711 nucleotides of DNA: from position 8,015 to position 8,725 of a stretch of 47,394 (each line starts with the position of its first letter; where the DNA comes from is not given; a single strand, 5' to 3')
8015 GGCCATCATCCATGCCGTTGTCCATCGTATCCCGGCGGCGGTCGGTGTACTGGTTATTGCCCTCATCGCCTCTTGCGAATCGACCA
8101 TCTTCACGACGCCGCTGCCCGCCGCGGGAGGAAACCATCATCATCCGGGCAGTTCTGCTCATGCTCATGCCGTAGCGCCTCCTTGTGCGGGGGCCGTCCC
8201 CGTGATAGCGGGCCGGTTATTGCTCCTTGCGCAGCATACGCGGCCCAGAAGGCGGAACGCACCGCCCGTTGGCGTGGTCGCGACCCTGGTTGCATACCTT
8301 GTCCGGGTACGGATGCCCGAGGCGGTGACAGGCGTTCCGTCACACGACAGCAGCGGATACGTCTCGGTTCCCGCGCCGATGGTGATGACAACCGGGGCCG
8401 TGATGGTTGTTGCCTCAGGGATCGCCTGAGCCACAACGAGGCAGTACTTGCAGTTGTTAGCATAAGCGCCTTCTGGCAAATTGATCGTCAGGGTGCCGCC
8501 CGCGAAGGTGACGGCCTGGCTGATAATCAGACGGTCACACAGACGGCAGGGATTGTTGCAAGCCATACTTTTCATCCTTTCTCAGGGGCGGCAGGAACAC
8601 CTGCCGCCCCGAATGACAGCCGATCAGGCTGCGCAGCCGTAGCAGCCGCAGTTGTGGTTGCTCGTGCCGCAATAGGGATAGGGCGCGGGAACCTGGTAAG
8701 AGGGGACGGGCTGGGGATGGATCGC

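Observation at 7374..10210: Self-contained five-gene cassette of low-complexity and Cys-rich proteins in the moron position: best candidate for an undescribed system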

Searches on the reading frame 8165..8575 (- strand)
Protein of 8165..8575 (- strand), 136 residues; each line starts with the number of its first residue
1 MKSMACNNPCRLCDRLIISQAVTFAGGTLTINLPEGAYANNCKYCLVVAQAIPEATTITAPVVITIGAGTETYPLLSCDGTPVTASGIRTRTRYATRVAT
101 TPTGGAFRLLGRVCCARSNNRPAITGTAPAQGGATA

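Call 3: search_protein_families(library=pfam, proteins=[window:8165-8575:-], max_evalue=1)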
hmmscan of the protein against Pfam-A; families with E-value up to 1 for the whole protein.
window:8165-8575:- (136 aa): 0 families

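Call 4: search_protein_families(library=phrogs, proteins=[window:8165-8575:-], max_evalue=1)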
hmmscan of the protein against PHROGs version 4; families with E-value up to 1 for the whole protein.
window:8165-8575:- (136 aa): 3 families
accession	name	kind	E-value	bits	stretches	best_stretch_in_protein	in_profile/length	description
phrog_31654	-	unknown function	4.5e-05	24.4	1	20-94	27-102/141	-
phrog_36614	-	unknown function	0.25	12.1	1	30-96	82-148/155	-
phrog_32129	-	unknown function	0.69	10.8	1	84-134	58-108/116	-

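Call 11: search_protein_families(library=ncbifam, proteins=[window:8165-8575:-], max_evalue=1)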
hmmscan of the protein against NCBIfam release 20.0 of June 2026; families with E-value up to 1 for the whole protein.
window:8165-8575:- (136 aa): 0 families

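Call 12: search_protein_families(library=padloc, proteins=[window:8165-8575:-], max_evalue=1)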
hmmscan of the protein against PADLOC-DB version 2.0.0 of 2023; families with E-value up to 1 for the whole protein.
window:8165-8575:- (136 aa): 0 families

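Call 14: search_dna_similar(query=window:8165-8575:-, collection=phages, mode=protein, max_rows=40, max_evalue=0.001)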
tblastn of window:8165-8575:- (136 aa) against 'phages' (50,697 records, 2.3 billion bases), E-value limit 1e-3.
Records with a match: 5; places in all: 5; records where one place covers at least 80% of the query: 5.
Best place of each record, by identity: 60-80% 3; <60% 2.
By first word of the organism name: Bacteriophage 4; bajarodcaudo 1.
By host as written in the record: - 5.
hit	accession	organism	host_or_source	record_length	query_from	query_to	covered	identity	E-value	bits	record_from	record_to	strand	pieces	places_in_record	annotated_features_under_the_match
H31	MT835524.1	Bacteriophage sp.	human fecal samples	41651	2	120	88%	61.7%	2e-20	91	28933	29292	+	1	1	record has no annotation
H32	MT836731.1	Bacteriophage sp.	human fecal samples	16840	3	114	82%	63.7%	1e-20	92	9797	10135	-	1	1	record has no annotation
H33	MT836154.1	Bacteriophage sp.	human fecal samples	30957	4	114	82%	63.4%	1e-20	92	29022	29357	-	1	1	record has no annotation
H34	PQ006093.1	bajarodcaudo virus 2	Neotoma bryanti feces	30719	4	122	88%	56.3%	9e-21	92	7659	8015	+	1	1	hypothetical protein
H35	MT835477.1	Bacteriophage sp.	human fecal samples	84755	1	120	88%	55.8%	5e-20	90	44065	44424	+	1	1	record has no annotation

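Call 15: get_annotated_region(hit=H34, flank=8000)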
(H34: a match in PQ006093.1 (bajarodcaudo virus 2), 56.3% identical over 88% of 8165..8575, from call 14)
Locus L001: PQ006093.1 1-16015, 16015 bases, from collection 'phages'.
description: Bajarodcaudo virus 2 isolate BGG_06_2, complete genome.
organism: bajarodcaudo virus 2 (NCBI taxid 3342781)
taxonomy: Viruses; Duplodnaviria; Heunggongvirae; Uroviricota; Caudoviricetes
host: -; source: Neotoma bryanti feces; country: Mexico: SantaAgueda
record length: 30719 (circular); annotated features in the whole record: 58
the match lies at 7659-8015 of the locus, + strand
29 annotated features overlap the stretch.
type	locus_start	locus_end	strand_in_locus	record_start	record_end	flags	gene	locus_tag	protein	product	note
CDS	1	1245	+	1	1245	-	-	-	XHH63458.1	large terminase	-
CDS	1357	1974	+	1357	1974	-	-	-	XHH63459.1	Zn dep PLPC protein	-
CDS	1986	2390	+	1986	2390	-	-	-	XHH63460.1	hypothetical protein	-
CDS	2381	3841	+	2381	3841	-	-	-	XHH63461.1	portal protein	-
CDS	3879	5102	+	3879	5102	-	-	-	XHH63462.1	LbR YadA-like protein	-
CDS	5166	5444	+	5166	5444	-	-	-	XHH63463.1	hypothetical protein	-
CDS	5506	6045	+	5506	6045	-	-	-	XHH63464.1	hypothetical protein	-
CDS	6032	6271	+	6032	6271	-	-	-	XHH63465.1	hypothetical protein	-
CDS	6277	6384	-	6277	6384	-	-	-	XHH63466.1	hypothetical protein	-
CDS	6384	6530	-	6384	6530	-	-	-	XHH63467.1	hypothetical protein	-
CDS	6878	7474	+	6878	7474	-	-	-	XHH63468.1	hypothetical protein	-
CDS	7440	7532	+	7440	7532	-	-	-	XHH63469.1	hypothetical protein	-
CDS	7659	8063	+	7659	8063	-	-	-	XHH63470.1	hypothetical protein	-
CDS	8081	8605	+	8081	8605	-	-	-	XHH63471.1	hypothetical protein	-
CDS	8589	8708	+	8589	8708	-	-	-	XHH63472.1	hypothetical protein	-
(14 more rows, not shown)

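Call 22: find_homologous_proteins(query=window:8165-8575:-)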
Query window:8165-8575:- (136 aa): 3045 proteins with E <= 0.001 among 3089 candidates; the best 120 are listed.
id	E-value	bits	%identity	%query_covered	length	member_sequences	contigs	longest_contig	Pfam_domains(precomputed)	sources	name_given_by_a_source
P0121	2.0e-78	279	98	98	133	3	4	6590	-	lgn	-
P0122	7.9e-53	196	75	89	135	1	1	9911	-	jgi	jgi:hypothetical protein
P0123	8.1e-53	196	72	95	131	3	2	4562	-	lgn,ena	-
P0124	2.4e-52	194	73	91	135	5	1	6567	-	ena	-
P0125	2.7e-52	194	71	95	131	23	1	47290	-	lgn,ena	-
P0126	3.2e-52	194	72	98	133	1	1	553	-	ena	-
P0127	3.6e-52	194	74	89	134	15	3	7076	-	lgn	-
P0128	3.8e-52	194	71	98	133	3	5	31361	-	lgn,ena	-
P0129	4.7e-52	194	68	98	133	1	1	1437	-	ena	-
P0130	4.7e-52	194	70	98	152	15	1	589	-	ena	-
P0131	5.9e-52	193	72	90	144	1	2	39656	-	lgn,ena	-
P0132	6.9e-52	193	72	89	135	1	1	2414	-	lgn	-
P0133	8.3e-52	193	68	98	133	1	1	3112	-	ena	-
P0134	9.1e-52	193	74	89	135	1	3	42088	-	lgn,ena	-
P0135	1.1e-51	192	73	89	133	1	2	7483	-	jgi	-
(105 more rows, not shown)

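Call 28: search_solved_structures(query=A3, max_evalue=10, show_alignments=2)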
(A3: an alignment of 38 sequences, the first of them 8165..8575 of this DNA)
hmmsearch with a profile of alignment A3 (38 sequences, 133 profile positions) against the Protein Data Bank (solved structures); distinct sequences matched with E-value up to 10: 0.

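Call 30: find_related_loci(query=A3, collection=genome_contigs, flank=8000)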
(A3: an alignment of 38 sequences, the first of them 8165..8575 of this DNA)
Query A3 (136 aa) in genome_contigs; peptide patterns used: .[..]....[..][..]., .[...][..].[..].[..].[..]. (x = any residue, [..] = any of these).
125 stretches matched a pattern; 83 encode a relative of the query (tblastn E <= 1e-3); the best 80 are kept; 80 distinct loci.
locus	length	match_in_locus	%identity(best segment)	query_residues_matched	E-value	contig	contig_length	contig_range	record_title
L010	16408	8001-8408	96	1-136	2e-81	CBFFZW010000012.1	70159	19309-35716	MAG: uncultured Christensenellales bacterium isolate ena-SAMPLE-TAB-24-07-2025-15:39:17:979-14983 genome assembly, conti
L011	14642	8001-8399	69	3-134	5e-56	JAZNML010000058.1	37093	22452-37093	MAG: Ruminiclostridium sp. isolate T1900044663_TS20190129.MAGScoT_cleanbin_000007 SGB_1533_k141_1878938, whole genome sh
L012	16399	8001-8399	68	3-134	6e-55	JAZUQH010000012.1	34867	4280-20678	MAG: Acutalibacteraceae bacterium isolate T1900044860_TS20190326.MAGScoT_cleanbin_000003 SGB_3093_k141_2147590, whole ge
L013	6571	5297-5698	69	2-134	3e-54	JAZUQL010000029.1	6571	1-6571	MAG: Lachnospiraceae bacterium isolate T1900044858_TS20190324.MAGScoT_cleanbin_000006 SGB_3075_k141_49014, whole genome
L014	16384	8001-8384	68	2-129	4e-53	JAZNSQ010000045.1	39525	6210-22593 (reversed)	MAG: Clostridia bacterium isolate T1900044809_TS20190275.MAGScoT_cleanbin_000004 SGB_2768_k141_783198, whole genome shot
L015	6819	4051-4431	69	3-129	3e-52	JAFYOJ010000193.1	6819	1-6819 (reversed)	MAG: Clostridia bacterium isolate RGIG7274 Water_buffalos_Cecum-4__c792711, whole genome shotgun sequence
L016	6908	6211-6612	69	2-134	2e-51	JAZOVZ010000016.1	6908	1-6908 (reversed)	MAG: Eubacteriales bacterium isolate T1900045525_YK20190219.MAGScoT_cleanbin_000013 SGB_7676_k141_1520850, whole genome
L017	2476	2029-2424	67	4-134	1e-51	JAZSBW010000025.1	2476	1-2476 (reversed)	MAG: Clostridia bacterium isolate T1900044924_TS20190390.MAGScoT_cleanbin_000009 SGB_3368_k141_1413525, whole genome sho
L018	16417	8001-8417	59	2-135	1e-50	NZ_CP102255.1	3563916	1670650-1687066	Anaerotruncus colihominis strain DSM 17241 chromosome, complete genome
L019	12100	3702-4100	63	4-136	7e-50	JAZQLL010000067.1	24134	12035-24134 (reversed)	MAG: Oscillospiraceae bacterium isolate T1900044609_TS20190075.MAGScoT_cleanbin_000075 SGB_790_k141_1778475, whole genom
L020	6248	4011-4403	66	2-132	1e-49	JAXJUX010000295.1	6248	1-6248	MAG: Ruminococcus sp. isolate DOME_MAG_5363 5363_C0326_k141_1165366, whole genome shotgun sequence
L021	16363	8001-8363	66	10-130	7e-50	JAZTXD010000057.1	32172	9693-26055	MAG: Candidatus Flemingiibacterium sp. isolate T1900045331_YK20190020.MAGScoT_cleanbin_000017 SGB_6526_k141_1646059, who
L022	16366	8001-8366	70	3-124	1e-49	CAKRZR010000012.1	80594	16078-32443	MAG: uncultured Eubacteriales bacterium isolate REFINED_METABAT215_TOP10_CONTIGS_1500_ASSEMBLY_K77_MERGED__Nepal_MoBio_F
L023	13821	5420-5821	66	4-136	1e-49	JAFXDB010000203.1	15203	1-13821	MAG: Clostridia bacterium isolate RGIG6305 Sheep_Rectum-3__c1106205, whole genome shotgun sequence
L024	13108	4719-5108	65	1-130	2e-49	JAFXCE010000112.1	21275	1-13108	MAG: Clostridia bacterium isolate RGIG6282 Sheep_Rectum-3__c934074, whole genome shotgun sequence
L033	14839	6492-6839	68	4-119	2e-48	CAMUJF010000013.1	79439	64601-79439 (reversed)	MAG TPA_asm: uncultured Clostridia bacterium isolate SRR14038243_bin.79_metawrap_v1.3_MAG genome assembly, contig: NODE.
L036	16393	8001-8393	57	3-133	2e-47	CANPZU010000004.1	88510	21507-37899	MAG: uncultured Clostridia bacterium isolate Lapin-001__bin44 genome assembly, contig: Lapin-001__NODE_375_length_88510_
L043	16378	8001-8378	60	4-129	6e-46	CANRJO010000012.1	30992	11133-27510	MAG: uncultured Alphaproteobacteria bacterium isolate Lapin-021__bin60 genome assembly, contig: Lapin-021__NODE_1648_len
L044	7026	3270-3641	63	3-126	7e-46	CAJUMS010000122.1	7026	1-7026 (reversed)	MAG TPA_asm: uncultured Oscillospiraceae bacterium isolate MGBC157433 genome assembly, contig: MGBC157433.122, whole gen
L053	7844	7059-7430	65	4-127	2e-44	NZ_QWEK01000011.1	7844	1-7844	Pseudoflavonifractor sp. 524-17 Scaffold4_3, whole genome shotgun sequence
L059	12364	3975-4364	58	1-130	2e-43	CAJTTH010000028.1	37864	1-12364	MAG TPA_asm: uncultured Oscillospiraceae bacterium isolate MGBC113373 genome assembly, contig: MGBC113373.28, whole geno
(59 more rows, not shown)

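Call 34: predict_structure(alignment_id=A3)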
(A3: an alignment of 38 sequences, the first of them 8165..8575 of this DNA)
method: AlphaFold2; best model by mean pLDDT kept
length: 136 residues; sequences in the alignment: 38
mean_pLDDT: 74.5   pTM: 0.70
mean pLDDT of the five models: 74.5, 68.9, 66.9, 59.8, 58.7
residues with pLDDT >= 90: 19; 70-90: 76; 50-70: 16; < 50: 25
segments of 3 or more residues with pLDDT < 50: 1-3, 119-136
pLDDT, mean of each block of 10 residues (from residue 1): 48 78 91 84 85 85 86 87 85 83 79 58 41 40
secondary structure, 60 per line:
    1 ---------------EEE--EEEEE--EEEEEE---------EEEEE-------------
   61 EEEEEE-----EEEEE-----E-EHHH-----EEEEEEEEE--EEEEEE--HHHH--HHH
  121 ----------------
elements in order: E16-18 E21-25 E28-33 E43-47 E61-66 E72-76 E93-101 E104-109 H112-115

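Call 37: fold_search(model_id=the predicted structure, library=pdb)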
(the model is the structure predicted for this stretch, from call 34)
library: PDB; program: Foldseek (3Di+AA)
matches with E <= 10: 156; with E <= 0.001: 0
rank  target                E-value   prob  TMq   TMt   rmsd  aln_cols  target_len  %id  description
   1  9b45_2                1.6e-01  0.54  0.35  0.18   4.8        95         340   12  Pseudomonas phage Pa193 baseplate complex and tail fiber (released 2024-10-16)
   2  6d6q_G                1.6e+00  0.01  0.16  0.11  17.2       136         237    9  Human nuclear exosome-MTR4 RNA complex - overall reconstruction (released 2018-06-20)
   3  2plk_B                2.0e+00  0.11  0.29  0.13   5.9        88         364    9  Crystal structure of lysine/ornithine decarboxylase complexed with cadaverine from Vibrio vulnificus (released 2007-07-10)
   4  2mqh_MODEL_1_A        2.0e+00  0.02  0.15  0.23   7.4        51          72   18  Solution structure of the Chlamydomonas reinhardtii NAB1 cold shock domain, CSD1 (released 2015-05-06)
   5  5gm3_A                2.0e+00  0.02  0.13  0.09  11.4       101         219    7  Crystal structure of FI-CMCase from Aspergillus aculeatus F-50 (released 2017-05-17)
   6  2plj_A                2.1e+00  0.08  0.26  0.11   7.8        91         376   11  Crystal structure of lysine/ornithine decarboxylase complexed with putrescine from Vibrio vulnificus (released 2007-07-10)
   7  2h5x_B                2.2e+00  0.06  0.24  0.19   6.0        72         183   11  RuvA from Mycobacterium tuberculosis (released 2006-08-15)
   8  4jpb_A                2.5e+00  0.09  0.29  0.30  12.6       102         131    9  The structure of a ternary complex between CheA domains P4 and P5 with CheW and with an unzipped fragment of TM14, a c (released 2013-08-28)
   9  5okz_I                2.5e+00  0.04  0.17  0.14   6.1        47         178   17  Crystal Strucrure of the Mpp6 Exosome complex (released 2017-08-30)
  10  8wi7_b                2.8e+00  0.08  0.28  0.26   5.3        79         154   14  Cryo- EM structure of Mycobacterium smegmatis 70S ribosome, bS1 and RafH. (released 2024-02-28)
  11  5odk_A                2.8e+00  0.02  0.14  0.12   8.9        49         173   10  Single-stranded DNA-binding protein from bacteriophage Enc34, C-terminal truncation (released 2017-10-25)
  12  6knk_A                3.0e+00  0.08  0.22  0.09   6.4        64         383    9  Crystal structure of SbnH in complex with citryl-diaminoethane (released 2019-11-13)
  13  2plj_B                3.0e+00  0.04  0.22  0.09  12.4       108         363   12  Crystal structure of lysine/ornithine decarboxylase complexed with putrescine from Vibrio vulnificus (released 2007-07-10)
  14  2plk_A                3.0e+00  0.04  0.22  0.10  11.2       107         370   14  Crystal structure of lysine/ornithine decarboxylase complexed with cadaverine from Vibrio vulnificus (released 2007-07-10)
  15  1kl9                  3.0e+00  0.02  0.18  0.16   6.5        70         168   14  Crystal structure of the N-terminal segment of Human eukaryotic initiation factor 2alpha (released 2002-03-11)
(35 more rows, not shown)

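Call 47: find_encoding_contigs(protein=P0125, flank=10000, max_places=2)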
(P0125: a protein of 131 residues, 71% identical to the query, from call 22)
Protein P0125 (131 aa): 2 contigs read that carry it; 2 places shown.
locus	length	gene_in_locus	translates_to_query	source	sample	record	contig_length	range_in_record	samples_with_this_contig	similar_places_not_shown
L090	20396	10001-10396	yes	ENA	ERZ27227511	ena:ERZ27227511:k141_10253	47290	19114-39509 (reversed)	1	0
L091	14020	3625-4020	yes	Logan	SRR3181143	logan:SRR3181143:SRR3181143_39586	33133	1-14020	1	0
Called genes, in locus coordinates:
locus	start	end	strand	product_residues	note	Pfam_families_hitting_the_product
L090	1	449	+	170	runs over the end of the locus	-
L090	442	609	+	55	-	-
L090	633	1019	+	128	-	PF09643:YopX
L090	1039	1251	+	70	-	-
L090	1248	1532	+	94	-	-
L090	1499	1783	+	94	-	PF07866:DUF1653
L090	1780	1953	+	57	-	-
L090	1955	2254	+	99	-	-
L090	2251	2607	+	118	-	-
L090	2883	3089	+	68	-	-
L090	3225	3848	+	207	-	PF02511:Thy1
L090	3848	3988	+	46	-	-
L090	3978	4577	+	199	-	PF00692:dUTPase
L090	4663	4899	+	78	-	-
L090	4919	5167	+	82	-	-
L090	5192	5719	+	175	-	PF13353:Fer4_12, PF04055:Radical_SAM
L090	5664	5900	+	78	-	-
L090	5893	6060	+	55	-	-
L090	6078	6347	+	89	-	-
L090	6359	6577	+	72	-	-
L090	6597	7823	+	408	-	PF00589:Phage_integrase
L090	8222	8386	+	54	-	-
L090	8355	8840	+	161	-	-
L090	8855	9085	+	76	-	-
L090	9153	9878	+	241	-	-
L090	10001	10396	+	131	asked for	-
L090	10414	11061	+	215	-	-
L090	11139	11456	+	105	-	-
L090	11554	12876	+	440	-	PF02368:Big_2, PF25354:Ig_NUP210_16th (faint), PF26182:Ig_NUP210_5th (faint), PF26918:Ig_Eae (faint), PF22359:Big-like (weak), PF02368:Big_2 (weak)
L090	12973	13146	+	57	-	PF10723:RepB-RCR_reg (weak)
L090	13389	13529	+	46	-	-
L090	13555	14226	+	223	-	PF09669:Phage_pRha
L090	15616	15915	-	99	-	-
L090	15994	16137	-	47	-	-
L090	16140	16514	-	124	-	-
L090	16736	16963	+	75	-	PF13443:HTH_26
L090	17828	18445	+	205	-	-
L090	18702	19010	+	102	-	-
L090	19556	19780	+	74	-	-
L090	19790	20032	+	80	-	-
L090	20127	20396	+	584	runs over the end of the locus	-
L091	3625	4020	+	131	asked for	-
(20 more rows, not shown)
